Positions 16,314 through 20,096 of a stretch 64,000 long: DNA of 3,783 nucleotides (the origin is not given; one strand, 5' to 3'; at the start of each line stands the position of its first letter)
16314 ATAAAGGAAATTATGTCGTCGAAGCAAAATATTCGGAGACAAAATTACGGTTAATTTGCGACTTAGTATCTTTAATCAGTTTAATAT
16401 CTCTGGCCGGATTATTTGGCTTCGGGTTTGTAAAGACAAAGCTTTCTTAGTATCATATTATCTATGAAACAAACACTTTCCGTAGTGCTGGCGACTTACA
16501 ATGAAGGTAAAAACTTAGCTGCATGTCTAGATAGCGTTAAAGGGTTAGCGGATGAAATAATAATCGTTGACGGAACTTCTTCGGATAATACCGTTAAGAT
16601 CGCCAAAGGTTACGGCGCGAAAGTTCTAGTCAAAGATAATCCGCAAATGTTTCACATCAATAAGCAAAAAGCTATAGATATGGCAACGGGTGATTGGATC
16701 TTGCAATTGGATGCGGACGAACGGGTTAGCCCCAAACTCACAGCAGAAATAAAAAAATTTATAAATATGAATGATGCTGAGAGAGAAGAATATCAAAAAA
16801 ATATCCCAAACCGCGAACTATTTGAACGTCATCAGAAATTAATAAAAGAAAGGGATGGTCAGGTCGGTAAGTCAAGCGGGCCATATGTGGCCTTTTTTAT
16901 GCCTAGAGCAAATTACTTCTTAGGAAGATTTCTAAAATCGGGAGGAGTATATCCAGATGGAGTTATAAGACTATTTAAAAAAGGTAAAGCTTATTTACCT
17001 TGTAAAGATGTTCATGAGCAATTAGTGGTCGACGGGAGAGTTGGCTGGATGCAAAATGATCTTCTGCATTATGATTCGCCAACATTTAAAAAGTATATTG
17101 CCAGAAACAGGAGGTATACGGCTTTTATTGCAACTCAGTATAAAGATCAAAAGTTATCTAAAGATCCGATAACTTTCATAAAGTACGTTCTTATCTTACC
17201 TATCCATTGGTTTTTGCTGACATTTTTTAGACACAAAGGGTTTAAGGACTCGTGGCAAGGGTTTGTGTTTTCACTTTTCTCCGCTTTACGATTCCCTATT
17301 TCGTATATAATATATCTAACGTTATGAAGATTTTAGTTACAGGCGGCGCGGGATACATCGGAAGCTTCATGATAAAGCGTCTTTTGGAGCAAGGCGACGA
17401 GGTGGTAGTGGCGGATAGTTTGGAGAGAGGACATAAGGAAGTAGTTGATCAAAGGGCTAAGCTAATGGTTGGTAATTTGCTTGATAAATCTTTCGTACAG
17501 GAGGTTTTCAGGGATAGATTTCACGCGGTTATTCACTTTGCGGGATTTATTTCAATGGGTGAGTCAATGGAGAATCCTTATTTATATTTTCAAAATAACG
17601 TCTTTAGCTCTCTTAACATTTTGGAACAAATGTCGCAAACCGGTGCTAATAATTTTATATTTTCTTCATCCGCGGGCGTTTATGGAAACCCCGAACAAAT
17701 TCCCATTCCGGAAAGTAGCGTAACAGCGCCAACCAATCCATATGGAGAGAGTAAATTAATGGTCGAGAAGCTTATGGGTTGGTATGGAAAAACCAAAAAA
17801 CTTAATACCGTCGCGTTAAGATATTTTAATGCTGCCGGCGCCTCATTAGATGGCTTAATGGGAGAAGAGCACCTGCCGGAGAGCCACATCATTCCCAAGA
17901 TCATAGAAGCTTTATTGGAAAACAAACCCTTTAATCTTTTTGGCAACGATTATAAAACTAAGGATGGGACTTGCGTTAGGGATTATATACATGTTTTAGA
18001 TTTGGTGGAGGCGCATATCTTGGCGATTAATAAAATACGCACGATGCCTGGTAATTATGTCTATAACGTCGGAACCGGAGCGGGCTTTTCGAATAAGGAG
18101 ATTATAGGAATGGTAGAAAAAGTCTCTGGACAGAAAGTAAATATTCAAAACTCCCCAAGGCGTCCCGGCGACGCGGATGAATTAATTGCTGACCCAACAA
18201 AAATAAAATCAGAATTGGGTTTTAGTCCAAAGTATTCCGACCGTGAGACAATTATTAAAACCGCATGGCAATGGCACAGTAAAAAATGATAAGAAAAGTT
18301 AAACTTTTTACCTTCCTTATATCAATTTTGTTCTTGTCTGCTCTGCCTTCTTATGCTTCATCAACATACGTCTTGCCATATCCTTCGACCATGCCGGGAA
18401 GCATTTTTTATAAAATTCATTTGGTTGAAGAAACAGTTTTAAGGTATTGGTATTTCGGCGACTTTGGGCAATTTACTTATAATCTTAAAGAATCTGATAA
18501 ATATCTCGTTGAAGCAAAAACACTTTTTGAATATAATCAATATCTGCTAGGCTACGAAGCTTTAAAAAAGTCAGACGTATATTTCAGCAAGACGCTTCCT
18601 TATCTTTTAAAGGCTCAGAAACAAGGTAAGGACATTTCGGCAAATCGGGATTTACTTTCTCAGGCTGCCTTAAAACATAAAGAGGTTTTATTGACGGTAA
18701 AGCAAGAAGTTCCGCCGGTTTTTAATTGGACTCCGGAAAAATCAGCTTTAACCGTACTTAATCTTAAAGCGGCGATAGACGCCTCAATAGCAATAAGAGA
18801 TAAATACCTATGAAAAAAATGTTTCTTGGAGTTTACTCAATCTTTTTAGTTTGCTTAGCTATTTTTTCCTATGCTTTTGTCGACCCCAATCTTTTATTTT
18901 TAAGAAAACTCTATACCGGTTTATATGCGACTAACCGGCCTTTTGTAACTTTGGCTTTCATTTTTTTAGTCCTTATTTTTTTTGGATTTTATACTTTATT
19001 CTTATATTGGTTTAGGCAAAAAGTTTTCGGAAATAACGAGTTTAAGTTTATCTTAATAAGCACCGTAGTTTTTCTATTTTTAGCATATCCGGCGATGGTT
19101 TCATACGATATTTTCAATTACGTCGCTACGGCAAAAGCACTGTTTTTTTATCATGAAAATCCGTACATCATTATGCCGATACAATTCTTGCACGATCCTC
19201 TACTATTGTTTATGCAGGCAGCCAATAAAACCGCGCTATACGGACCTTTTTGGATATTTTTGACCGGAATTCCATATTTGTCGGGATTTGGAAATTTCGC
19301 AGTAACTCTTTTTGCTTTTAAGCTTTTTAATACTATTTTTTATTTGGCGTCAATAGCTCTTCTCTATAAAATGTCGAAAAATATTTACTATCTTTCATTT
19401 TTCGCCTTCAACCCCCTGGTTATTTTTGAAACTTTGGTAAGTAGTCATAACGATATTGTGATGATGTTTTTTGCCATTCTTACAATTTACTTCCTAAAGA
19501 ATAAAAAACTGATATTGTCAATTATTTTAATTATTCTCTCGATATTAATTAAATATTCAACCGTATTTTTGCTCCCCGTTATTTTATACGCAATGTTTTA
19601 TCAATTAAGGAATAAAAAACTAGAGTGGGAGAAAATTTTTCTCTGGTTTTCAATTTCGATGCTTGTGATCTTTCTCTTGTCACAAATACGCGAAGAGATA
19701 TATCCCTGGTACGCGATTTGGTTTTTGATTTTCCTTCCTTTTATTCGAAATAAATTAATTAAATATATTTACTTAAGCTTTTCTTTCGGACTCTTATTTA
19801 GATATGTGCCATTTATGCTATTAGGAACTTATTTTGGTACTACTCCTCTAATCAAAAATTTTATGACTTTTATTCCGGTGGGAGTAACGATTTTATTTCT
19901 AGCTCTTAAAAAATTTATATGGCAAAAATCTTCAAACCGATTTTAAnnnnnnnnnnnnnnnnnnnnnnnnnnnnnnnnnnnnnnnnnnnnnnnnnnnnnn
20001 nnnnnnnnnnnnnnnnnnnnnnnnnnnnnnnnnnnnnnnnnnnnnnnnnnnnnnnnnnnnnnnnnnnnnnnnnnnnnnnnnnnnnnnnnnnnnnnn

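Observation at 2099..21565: Two further GT-C-like paralog trios (families B and C) interleaved with the GT39 array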

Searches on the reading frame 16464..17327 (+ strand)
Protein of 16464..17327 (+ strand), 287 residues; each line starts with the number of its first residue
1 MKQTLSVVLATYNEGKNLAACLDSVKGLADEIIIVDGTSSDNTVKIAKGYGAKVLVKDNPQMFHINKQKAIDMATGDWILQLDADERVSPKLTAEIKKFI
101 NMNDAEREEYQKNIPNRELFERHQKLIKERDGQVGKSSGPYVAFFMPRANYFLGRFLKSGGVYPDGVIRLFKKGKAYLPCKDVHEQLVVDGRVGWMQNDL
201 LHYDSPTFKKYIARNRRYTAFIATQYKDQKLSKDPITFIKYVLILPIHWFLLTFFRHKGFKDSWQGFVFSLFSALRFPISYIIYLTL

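Call 5: search_protein_families(library=pfam, proteins=[window:16464-17327:+], max_evalue=0.01)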
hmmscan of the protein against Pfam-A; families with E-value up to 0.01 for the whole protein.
window:16464-17327:+ (287 aa): 2 families
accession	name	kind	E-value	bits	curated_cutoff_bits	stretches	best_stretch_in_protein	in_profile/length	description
PF00535.33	Glycos_transf_2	-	1.5e-22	80.7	23.3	1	6-101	1-104/168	Glycosyl transferase family 2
PF13704.12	Glyco_tranf_2_4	-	4.6e-05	24.3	27.5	1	13-86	2-82/98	Glycosyl transferase family 2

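Call 35: search_protein_families(library=ncbifam, proteins=[window:16464-17327:+], max_evalue=0.001)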
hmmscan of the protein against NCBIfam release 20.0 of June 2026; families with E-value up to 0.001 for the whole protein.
window:16464-17327:+ (287 aa): 12 families
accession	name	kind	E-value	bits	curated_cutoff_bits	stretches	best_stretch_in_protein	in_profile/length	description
TIGR04283.1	glyco_like_mftF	equivalog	7.1e-15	55.2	182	1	5-122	1-119/221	TIGR04283 family arsenosugar biosynthesis glycosyltransferase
TIGR04195.1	S_glycosyl_SunS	equivalog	1.3e-13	50.6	350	1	6-99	60-154/421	SunS family peptide S-glycosyltransferase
NF007482.0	PRK10073.1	equivalog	6.6e-11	41.8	423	1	2-100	5-110/334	glycosyltransferase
NF010496.0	PRK13915.1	equivalog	1.4e-08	34.2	262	1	2-85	30-126/307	glucosyl-3-phosphoglycerate synthase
TIGR04182.1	glyco_TIGR04182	equivalog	2.5e-08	33.6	325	1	6-93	3-90/293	S-layer glycoprotein N-glycosyltransferase AglJ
NF038302.1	EPS_HpsE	equivalog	2.6e-08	33.2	300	1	5-102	3-113/307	hormogonium polysaccharide biosynthesis glycosyltransferase HpsE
NF041391.1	DPhHxTase_Halo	equivalog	1.2e-07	30.9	375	1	10-96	2-89/213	dolichyl-phosphate hexose transferase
NF041875.1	EPS_EpsD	equivalog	1.7e-06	27.7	370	1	5-95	1-99/325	exopolysaccharide biosynthesis glycosyltransferase EpsD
NF050050.1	ProtGlycPglI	equivalog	2e-05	24.1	500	1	4-95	3-103/306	GalNAc(5)-diNAcBac-PP-undecaprenol beta-1,3-glucosyltransferase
NF047683.1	TeichurnBiosyTuaG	equivalog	4.5e-05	23.2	400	1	2-101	5-112/252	teichuronic acid biosynthesis protein TuaG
NF045692.1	OglycostaseCruG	equivalog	4.7e-05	22.5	600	1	4-102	42-154/386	2'-O-glycosyltransferase CruG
NF058614.1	PPMAGASynPpgS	equivalog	0.00085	18.8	370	0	7-55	4-52/226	polyprenyl-phospho-N-acetylgalactosaminyl synthase PpgS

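Call 59: search_solved_structures(query=window:16464-17327:+, max_evalue=0.01)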
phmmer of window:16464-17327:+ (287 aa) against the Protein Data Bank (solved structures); distinct sequences matched with E-value up to 0.01: 15.
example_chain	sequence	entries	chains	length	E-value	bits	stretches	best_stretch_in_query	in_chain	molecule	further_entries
22ao_A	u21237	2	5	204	9.6e-11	44.7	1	4-99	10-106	GmaR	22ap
7msp_A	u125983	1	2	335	2.7e-09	40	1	4-98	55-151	SPbeta prophage-derived glycosyltransferase SunS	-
7msn_A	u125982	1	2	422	3.9e-09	39.4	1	4-98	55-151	SPbeta prophage-derived glycosyltransferase SunS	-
7msk_A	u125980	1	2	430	1.4e-08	37.6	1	8-87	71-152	Glyco_trans_2-like domain-containing protein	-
9omm_A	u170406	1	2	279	1.1e-05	28.1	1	5-98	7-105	Glycosyltransferase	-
9omh_A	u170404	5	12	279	1.2e-05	28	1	5-98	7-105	Glycosyltransferase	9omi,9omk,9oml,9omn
9omj_A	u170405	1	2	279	1.2e-05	27.9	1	5-98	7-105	Glycosyltransferase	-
6p61_A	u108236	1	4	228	9e-05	25.1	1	3-103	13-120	Glycosyltransferase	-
5mlz_A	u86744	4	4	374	0.00045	22.8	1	4-141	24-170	Dolichol monophosphate mannose synthase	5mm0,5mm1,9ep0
3bcv_A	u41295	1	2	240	0.00079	22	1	5-90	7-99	Putative glycosyltransferase protein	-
2z87_A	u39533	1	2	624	0.0016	21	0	5-56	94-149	Chondroitin synthase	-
2z86_A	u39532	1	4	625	0.0016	21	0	5-56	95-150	Chondroitin synthase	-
4y6n_A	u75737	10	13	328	0.0069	18.9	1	3-59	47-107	Glucosyl-3-phosphoglycerate synthase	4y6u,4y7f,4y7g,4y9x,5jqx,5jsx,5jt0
3e25_A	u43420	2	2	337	0.0072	18.9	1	3-59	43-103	Putative uncharacterized protein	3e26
4ddz_A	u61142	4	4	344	0.0074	18.8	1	3-59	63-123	GLUCOSYL-3-PHOSPHOGLYCERATE SYNTHASE (GpgS) | Glucosyl-3-phosphoglycerate synthase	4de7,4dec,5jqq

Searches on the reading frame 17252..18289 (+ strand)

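Call 5: search_protein_families(library=pfam, proteins=[window:17252-18289:+], max_evalue=0.01)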
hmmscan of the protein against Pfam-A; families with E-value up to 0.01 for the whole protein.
window:17252-18289:+ (345 aa): 10 families
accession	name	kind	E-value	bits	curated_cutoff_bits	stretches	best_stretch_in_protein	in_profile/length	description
PF01370.27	Epimerase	-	3.5e-57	194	20.9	1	27-274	1-240/240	NAD dependent epimerase/dehydratase family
PF16363.11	GDP_Man_Dehyd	-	5.4e-57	194.2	27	1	28-334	1-329/332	GDP-mannose 4,6 dehydratase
PF01073.25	3Beta_HSD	-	1.5e-16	60.7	22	1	28-263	1-233/280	3-beta hydroxysteroid dehydrogenase/isomerase family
PF02719.21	Polysacc_synt_2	-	6e-12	45.8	20.2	1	27-197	1-174/293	Polysaccharide biosynthesis protein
PF04321.23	RmlD_sub_bind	-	9.7e-12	45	27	1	25-175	1-136/287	RmlD substrate binding domain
PF07993.18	NAD_binding_4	-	3.1e-09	36.8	20.1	1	82-207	82-220/258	Male sterility protein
PF13460.12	NAD_binding_10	-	1.7e-07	31.8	27.2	1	31-149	1-108/184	NAD(P)H-binding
PF05368.20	NmrA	-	8.3e-07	29.3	27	1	26-140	4-107/298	NmrA-like family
PF08659.16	KR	-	0.00013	22.4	22.6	1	27-149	3-146/180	KR domain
PF00106.31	adh_short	-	0.0014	18.6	26.6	1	27-69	3-45/195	short chain dehydrogenase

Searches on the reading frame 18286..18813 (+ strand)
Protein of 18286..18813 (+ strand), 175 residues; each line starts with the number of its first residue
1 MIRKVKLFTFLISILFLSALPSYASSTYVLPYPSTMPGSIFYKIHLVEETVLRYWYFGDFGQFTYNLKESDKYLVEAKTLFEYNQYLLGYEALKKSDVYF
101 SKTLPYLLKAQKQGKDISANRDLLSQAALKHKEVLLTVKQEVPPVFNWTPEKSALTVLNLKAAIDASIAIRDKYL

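Call 5: search_protein_families(library=pfam, proteins=[window:18286-18813:+], max_evalue=0.01)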
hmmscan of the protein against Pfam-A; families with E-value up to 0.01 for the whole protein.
window:18286-18813:+ (175 aa): 1 family
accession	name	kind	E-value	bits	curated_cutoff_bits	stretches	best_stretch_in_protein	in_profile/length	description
PF18915.5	DUF5667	-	0.0011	19.8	27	1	35-143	2-97/99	Domain of unknown function (DUF5667)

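Call 35: search_protein_families(library=ncbifam, proteins=[window:18286-18813:+], max_evalue=0.001)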
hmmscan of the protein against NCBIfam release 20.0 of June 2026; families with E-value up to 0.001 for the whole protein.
window:18286-18813:+ (175 aa): 0 families

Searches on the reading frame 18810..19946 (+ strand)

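Call 5: search_protein_families(library=pfam, proteins=[window:18810-19946:+], max_evalue=0.01)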
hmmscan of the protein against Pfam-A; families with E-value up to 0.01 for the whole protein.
window:18810-19946:+ (378 aa): 2 families
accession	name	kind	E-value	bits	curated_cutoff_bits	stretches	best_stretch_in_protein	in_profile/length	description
PF14897.12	EpsG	-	0.0014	18.3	30.1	1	148-295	50-187/326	EpsG family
PF13231.12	PMT_2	-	0.0066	17.1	26.1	1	164-288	18-154/160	Dolichyl-phosphate-mannose-protein mannosyltransferase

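Call 35: search_protein_families(library=ncbifam, proteins=[window:18810-19946:+], max_evalue=0.001)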
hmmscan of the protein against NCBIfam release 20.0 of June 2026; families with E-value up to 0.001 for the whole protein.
window:18810-19946:+ (378 aa): 2 families
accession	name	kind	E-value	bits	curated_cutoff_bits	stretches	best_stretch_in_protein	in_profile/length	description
NF046093.1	AZOBR_p60025_fam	subfamily_domain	6.2e-08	32.1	150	1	150-286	96-230/232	AZOBR_p60025 family cell surface glycopolymer formation protein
TIGR03459.1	crt_membr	equivalog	1.3e-06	27.6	439.4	1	75-270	75-274/470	alpha-(1->6)-mannopyranosyltransferase A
